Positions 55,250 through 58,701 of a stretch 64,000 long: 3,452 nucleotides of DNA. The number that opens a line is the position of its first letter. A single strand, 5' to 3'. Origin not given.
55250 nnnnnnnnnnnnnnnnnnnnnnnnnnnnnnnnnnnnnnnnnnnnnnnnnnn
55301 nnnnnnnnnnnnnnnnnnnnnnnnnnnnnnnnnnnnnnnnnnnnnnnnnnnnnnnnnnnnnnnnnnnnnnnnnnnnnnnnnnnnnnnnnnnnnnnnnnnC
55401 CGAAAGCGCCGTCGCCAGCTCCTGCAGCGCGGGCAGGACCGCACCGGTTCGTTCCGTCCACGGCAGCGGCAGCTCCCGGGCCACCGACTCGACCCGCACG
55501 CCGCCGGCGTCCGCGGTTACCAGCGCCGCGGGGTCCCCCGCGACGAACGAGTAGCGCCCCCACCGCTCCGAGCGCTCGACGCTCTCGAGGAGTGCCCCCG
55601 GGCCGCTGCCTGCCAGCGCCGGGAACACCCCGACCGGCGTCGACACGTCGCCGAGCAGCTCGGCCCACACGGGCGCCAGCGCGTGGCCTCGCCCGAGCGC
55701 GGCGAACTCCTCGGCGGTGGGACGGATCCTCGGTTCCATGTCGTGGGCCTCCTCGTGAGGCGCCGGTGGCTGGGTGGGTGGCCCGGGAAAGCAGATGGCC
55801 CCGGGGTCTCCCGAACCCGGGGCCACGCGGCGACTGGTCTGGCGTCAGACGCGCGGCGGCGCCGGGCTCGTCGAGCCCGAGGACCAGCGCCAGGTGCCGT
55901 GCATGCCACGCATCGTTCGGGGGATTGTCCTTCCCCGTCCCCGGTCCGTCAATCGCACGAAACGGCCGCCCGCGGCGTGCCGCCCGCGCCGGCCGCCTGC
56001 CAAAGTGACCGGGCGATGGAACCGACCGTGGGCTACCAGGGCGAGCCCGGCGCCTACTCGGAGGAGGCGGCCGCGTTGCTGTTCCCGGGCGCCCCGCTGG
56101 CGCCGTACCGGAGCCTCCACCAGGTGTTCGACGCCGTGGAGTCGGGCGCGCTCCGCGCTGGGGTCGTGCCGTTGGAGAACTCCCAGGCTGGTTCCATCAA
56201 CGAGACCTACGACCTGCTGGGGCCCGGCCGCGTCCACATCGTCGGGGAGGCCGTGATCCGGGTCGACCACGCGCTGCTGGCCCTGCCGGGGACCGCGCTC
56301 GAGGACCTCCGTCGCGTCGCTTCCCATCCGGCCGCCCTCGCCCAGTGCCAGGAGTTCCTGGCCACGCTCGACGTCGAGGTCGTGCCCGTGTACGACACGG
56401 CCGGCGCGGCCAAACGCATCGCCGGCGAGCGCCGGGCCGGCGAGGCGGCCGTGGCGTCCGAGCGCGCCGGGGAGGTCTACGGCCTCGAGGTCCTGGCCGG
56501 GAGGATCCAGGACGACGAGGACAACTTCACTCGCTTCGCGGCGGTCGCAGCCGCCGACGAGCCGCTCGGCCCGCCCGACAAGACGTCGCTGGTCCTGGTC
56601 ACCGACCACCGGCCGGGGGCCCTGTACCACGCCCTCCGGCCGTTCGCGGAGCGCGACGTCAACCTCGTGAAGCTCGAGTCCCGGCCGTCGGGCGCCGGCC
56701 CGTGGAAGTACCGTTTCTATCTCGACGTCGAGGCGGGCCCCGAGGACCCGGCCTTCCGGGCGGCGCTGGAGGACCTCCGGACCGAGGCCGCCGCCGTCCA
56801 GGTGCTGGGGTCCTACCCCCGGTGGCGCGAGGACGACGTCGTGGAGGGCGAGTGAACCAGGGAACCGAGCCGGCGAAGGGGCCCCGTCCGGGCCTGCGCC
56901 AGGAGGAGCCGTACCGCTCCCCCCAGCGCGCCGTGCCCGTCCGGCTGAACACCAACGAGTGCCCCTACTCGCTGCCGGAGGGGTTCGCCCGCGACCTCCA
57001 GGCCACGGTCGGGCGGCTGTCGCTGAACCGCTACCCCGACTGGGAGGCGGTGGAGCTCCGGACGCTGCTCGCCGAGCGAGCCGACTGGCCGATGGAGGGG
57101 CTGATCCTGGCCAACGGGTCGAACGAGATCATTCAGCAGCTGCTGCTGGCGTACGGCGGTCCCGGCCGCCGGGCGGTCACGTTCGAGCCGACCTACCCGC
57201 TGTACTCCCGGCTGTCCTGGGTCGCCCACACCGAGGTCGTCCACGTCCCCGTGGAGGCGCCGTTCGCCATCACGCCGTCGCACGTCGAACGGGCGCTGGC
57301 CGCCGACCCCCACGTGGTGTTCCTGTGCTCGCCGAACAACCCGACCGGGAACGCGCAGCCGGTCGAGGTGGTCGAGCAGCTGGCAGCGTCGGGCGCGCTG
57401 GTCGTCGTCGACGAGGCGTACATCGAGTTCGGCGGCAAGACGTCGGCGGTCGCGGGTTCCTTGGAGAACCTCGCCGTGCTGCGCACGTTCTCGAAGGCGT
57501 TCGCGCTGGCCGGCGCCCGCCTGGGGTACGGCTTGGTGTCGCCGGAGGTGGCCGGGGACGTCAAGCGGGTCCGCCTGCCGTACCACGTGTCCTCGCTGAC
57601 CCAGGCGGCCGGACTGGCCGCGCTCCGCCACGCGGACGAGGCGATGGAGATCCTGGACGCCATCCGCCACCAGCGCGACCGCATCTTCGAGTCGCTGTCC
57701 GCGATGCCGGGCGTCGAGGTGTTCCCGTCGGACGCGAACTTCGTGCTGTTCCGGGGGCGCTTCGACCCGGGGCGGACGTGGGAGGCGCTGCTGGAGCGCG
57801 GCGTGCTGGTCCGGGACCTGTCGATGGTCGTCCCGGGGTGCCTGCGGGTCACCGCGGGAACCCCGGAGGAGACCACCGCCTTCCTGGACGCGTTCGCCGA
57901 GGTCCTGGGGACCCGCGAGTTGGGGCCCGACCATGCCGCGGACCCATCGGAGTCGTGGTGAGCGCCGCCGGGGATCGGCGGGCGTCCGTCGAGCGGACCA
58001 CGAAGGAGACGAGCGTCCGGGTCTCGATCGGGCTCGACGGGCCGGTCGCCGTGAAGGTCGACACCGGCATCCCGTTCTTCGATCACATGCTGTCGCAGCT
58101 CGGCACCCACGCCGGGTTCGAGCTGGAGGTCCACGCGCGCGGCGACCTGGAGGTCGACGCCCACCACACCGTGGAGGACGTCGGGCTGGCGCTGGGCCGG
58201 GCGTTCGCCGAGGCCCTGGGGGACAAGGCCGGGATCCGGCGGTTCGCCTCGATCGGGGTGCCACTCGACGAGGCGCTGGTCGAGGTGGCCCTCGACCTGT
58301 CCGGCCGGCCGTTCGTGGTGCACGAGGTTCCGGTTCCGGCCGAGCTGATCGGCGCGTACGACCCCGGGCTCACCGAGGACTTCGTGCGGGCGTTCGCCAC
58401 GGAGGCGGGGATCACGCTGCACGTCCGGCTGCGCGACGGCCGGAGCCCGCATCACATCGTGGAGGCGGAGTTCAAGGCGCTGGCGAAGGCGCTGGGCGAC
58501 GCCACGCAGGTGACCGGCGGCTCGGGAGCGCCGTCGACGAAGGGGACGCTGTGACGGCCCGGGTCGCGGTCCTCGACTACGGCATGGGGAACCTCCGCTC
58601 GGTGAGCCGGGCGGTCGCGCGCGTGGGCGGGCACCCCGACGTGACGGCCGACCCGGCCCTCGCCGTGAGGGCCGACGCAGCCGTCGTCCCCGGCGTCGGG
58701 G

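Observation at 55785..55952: Candidate trp attenuator with a Trp-codon leader peptide in the trpE-pheA divergent region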

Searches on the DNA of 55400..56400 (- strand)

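Call 4: search_rna_families(source=window, start=55400, end=56400, threshold=evalue, max_evalue=10, show_alignments=3)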
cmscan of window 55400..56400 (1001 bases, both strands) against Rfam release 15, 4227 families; matches with E-value up to 10: 1.
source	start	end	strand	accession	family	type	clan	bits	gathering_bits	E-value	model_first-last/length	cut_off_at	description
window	55796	55825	+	RF00776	mir-540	Gene; miRNA;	-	18.8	80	2.2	1-67/67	no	mir-540 microRNA precursor family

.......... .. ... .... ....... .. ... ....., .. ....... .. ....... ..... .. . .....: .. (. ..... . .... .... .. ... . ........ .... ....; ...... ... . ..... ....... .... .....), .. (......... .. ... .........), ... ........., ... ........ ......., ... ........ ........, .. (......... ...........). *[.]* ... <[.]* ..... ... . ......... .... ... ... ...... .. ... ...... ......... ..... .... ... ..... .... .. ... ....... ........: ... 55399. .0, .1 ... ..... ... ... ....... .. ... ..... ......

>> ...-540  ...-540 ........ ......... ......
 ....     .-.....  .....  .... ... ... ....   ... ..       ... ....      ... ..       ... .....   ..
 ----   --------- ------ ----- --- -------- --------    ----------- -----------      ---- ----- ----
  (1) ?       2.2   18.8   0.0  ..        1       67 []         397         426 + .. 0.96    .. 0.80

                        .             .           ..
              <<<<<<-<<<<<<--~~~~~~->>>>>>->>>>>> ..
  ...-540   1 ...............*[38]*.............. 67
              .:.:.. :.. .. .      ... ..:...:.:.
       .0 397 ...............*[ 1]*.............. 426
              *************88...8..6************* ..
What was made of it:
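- On Rfam RF00513 Trp_leader (or any curated Rfam family): At E <= 10 there is no match in 55400-56400 except a chance mir-540 hit (call 4).
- On T-box leader (tRNA-Trp sensing): No T-box hit even at E <= 10 (call 4).
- No T-box or any other Rfam family matches, even at E <= 10 (call 4).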

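Call 33: build_rna_model(alignment_id=A2, structure=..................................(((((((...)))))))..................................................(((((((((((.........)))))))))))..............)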
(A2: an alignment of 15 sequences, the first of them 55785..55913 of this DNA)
Model R1 built from alignment A2 (15 sequences, 146 columns); structure: as given.
model positions 131; base pairs 18; branch points 1; effective number of sequences 7.54; information 0.59 bits per position. Calibrated on 0.2 Mb of random sequence (short: E-values are rough).
structure used (alignment columns):
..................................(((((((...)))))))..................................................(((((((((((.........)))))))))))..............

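Call 34: search_with_rna_model(model_id=R1, sources=[window, L001, L002, L003, L004, L005, L006, L007, L008, L009, L010, L011, L012, L013, L014, L015, L016, L017, L018, L019, L020, L021, L022, L023, L024, L025, L026, L027, L028, L029, L030, L031, L032, L033, L034, L035, L036, L037, L038, L039, L040, L041, L042, L043, L044, L045, L046, L047, L048, L049, L050, L051, L052, L053, L054, L055, L056, L057, L058, L059, L060, L061, L062, L063, L064, L065, L066, L067, L068, L069, L070, L071, L072, L073, L074, L075, L076, L077, L078, L079, L080], max_evalue=1, make_alignment=true)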
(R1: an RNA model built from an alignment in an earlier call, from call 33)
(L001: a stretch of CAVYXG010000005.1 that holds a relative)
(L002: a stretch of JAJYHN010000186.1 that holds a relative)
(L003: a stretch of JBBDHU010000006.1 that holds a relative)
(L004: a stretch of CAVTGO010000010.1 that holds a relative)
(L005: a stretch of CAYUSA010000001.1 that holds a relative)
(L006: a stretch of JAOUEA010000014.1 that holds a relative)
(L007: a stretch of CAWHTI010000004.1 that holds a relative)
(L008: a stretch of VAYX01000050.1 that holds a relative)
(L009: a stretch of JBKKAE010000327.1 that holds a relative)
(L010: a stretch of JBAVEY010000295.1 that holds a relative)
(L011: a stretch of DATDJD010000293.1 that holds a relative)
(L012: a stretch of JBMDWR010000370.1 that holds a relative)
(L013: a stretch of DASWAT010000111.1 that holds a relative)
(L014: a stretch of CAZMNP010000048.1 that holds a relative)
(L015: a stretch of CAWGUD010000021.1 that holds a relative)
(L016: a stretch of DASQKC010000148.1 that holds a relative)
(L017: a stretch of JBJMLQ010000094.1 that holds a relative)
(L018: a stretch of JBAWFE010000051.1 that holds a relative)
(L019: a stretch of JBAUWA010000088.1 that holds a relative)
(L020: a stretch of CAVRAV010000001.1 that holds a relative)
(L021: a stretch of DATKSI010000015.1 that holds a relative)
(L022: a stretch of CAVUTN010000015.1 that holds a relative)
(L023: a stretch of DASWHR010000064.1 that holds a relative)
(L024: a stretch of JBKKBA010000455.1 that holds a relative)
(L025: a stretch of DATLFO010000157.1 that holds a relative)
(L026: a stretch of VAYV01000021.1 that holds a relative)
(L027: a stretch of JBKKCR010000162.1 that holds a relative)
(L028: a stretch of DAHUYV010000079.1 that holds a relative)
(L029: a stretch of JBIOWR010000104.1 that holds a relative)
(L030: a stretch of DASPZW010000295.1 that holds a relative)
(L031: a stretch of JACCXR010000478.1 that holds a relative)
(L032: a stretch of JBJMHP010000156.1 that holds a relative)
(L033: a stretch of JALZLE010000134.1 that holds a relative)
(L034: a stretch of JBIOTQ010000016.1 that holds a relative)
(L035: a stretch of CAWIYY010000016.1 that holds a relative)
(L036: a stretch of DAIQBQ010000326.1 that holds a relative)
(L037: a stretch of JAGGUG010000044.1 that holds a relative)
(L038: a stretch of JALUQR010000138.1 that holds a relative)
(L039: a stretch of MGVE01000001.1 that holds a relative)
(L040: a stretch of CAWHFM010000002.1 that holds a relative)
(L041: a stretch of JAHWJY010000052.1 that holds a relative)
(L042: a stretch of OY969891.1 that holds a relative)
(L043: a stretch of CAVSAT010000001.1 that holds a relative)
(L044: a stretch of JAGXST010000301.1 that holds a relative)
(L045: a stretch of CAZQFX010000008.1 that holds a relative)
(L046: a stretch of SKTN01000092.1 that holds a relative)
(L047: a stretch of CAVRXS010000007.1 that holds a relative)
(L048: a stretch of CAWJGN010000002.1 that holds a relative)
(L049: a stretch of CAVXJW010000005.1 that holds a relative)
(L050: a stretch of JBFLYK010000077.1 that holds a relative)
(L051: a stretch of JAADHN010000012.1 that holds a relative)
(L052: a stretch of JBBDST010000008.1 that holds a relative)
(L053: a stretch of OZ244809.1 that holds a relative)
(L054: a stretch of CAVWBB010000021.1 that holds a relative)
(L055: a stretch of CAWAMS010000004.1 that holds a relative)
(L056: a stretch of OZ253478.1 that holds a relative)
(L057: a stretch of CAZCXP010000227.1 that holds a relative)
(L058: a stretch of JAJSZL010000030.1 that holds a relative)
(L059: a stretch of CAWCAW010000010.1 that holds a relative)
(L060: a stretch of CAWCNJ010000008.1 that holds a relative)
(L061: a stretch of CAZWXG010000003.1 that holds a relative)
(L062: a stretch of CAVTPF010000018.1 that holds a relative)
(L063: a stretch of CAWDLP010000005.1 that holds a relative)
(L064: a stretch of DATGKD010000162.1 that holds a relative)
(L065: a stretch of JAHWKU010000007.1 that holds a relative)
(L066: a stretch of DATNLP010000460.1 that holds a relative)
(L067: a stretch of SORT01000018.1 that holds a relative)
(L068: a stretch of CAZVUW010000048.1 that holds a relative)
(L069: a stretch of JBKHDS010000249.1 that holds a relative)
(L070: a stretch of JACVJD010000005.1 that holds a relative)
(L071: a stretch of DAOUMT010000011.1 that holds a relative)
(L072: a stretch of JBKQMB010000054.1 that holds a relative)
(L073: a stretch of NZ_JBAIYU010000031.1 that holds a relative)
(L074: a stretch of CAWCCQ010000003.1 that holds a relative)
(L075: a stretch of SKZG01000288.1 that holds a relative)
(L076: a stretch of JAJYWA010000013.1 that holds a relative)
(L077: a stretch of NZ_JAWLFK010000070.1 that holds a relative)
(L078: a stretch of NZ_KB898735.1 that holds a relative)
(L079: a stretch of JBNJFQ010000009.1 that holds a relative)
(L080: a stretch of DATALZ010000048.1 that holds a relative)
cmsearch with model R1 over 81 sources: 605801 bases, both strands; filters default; matches with E-value up to 1: 35.
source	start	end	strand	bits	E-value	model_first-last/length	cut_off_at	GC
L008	2848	2981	+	103.5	4.6e-19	1-131/131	no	0.68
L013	2853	2984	+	101.2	1.4e-18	1-131/131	no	0.7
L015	2853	2984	+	93.4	5.4e-17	1-131/131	no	0.68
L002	2812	2941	+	92.8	7.2e-17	1-131/131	no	0.78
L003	2850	2973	+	92.7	7.5e-17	1-131/131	no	0.65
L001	2823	2950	+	90.9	1.8e-16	1-131/131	no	0.74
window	55785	55913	-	90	2.8e-16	1-131/131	no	0.75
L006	2849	2985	+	86.4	1.5e-15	1-131/131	no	0.71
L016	2862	2992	+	86.4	1.5e-15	1-131/131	no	0.76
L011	2821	2958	+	85.7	2.2e-15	1-131/131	no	0.7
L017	2855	2983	+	78.9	5.1e-14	1-131/131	no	0.74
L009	626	749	+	77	1.3e-13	1-131/131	no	0.67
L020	2830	2959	+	75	3.4e-13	1-131/131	no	0.75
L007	2813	2947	+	69.6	4.3e-12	1-131/131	no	0.73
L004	2858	2975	+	66.1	2.3e-11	1-131/131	no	0.74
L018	2512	2643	-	48.3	1e-07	1-131/131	no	0.64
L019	808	929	+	42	2e-06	1-131/131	no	0.61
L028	2786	2914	+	41.7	2.4e-06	1-131/131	no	0.68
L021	2836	2963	+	37.1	2.1e-05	1-131/131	no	0.63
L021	2565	2695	-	34.7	6.6e-05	1-131/131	no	0.64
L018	2792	2919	+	29.9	0.00062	1-131/131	no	0.65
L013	2946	3028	-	26.8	0.0027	35-123/131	no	0.73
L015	862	917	-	25.1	0.0063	63-120/131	no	0.79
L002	2903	2956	-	22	0.026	67-120/131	no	0.78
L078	1373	1427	-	21.2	0.039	65-120/131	no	0.67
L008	2945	3007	-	20.9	0.045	52-120/131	no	0.65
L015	853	886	+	19.8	0.075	83-120/131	no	0.82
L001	2911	2939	-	18.4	0.15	95-120/131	no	0.79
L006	2946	3037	-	16.5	0.37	35-120/131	no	0.72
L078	1372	1398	+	16.3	0.39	94-120/131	no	0.81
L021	1402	1481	-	16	0.46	1-131/131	no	0.71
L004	2940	2965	-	15.8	0.51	94-120/131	no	0.81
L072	2939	3005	+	15.1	0.71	1-131/131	no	0.69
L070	2745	2876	+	15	0.74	1-131/131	no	0.6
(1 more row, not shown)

Alignment A3: 35 matches aligned to the model, 184 columns, each read 5' to 3' on its own strand. Consensus structure (alignment columns), stored with it:
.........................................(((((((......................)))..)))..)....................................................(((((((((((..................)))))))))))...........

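Call 39: search_with_rna_model(model_id=R1, sources=[window, L001, L002, L003, L004, L006, L007, L008, L009, L011, L013, L015, L016, L017, L018, L019, L020, L021, L028], max_evalue=0.0001, make_alignment=true)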
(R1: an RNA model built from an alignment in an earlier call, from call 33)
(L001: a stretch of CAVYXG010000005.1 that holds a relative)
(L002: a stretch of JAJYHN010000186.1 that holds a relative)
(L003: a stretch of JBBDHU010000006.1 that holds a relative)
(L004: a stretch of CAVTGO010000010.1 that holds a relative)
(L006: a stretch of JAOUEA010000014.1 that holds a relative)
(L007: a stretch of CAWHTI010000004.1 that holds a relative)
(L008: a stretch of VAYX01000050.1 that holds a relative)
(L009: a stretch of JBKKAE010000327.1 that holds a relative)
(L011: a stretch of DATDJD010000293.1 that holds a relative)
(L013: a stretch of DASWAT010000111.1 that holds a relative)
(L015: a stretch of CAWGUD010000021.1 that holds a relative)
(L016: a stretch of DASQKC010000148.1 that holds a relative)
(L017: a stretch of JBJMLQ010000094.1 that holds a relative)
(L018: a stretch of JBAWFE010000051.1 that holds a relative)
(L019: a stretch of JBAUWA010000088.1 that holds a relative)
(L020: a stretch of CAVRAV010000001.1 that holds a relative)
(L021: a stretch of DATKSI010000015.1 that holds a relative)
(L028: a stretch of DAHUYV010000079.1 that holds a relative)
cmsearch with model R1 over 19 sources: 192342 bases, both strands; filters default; matches with E-value up to 0.0001: 20.
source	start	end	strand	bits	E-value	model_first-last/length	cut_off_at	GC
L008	2848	2981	+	103.5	1.5e-19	1-131/131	no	0.68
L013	2853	2984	+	101.2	4.4e-19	1-131/131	no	0.7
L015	2853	2984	+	93.4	1.7e-17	1-131/131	no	0.68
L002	2812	2941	+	92.8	2.3e-17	1-131/131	no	0.78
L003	2850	2973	+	92.7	2.4e-17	1-131/131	no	0.65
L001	2823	2950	+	90.9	5.7e-17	1-131/131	no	0.74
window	55785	55913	-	90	8.8e-17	1-131/131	no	0.75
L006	2849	2985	+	86.4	4.8e-16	1-131/131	no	0.71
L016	2862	2992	+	86.4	4.8e-16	1-131/131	no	0.76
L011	2821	2958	+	85.7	6.8e-16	1-131/131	no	0.7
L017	2855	2983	+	78.9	1.6e-14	1-131/131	no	0.74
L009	626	749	+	77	4.1e-14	1-131/131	no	0.67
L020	2830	2959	+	75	1.1e-13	1-131/131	no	0.75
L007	2813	2947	+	69.6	1.4e-12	1-131/131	no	0.73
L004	2858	2975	+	66.1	7.2e-12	1-131/131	no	0.74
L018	2512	2643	-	48.3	3.3e-08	1-131/131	no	0.64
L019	808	929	+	42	6.4e-07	1-131/131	no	0.61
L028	2786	2914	+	41.7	7.5e-07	1-131/131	no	0.68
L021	2836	2963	+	37.1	6.6e-06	1-131/131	no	0.63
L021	2565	2695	-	34.7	2.1e-05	1-131/131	no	0.64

Alignment A4: 20 matches aligned to the model, 173 columns, each read 5' to 3' on its own strand. Consensus structure (alignment columns), stored with it:
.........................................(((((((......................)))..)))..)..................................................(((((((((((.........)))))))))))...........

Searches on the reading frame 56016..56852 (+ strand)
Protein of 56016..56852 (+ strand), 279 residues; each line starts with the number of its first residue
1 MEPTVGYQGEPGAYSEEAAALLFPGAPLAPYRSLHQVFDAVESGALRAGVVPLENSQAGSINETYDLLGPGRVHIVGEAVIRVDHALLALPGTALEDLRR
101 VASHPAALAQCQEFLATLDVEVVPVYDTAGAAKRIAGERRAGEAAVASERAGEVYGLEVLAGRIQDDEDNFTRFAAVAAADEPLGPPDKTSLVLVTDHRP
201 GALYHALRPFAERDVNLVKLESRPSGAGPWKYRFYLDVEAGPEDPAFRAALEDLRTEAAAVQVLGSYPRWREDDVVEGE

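Call 8: search_protein_families(library=pfam, proteins=[window:56016-56852:+])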
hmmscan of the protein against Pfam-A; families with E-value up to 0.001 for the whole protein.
window:56016-56852:+ (279 aa): 2 families
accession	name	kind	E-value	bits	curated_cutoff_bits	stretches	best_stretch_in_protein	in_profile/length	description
PF00800.23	PDT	-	3.4e-59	200.1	25.2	1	5-179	1-178/181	Prephenate dehydratase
PF01842.31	ACT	-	5.3e-09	36.1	27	1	194-255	6-65/66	ACT domain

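Call 44: find_encoding_contigs(protein=window:56016-56852:+, flank=1500, max_places=3)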
Protein window:56016-56852:+ (279 aa): 3 contigs read that carry it; 3 places shown.
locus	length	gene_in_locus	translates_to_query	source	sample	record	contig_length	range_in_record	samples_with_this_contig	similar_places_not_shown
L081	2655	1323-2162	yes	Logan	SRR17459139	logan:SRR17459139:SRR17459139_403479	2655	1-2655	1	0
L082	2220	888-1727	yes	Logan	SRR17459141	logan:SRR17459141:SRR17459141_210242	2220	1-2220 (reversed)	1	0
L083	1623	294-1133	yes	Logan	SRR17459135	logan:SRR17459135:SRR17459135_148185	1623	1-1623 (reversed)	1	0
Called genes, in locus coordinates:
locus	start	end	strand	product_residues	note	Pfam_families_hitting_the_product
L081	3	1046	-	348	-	?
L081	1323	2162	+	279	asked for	PF00800:PDT, PF01842:ACT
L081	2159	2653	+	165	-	?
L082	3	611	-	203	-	?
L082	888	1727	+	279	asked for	PF00800:PDT, PF01842:ACT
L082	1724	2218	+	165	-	?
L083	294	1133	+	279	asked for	PF00800:PDT, PF01842:ACT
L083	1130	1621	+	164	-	?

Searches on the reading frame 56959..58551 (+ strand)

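Call 8: search_protein_families(library=pfam, proteins=[window:56959-58551:+])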
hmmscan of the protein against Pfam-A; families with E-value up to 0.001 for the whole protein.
window:56959-58551:+ (531 aa): 1 family
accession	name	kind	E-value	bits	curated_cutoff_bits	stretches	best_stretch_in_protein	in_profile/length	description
PF00475.24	IGPD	-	4.7e-59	199.1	27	1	369-512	1-144/144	Imidazoleglycerol-phosphate dehydratase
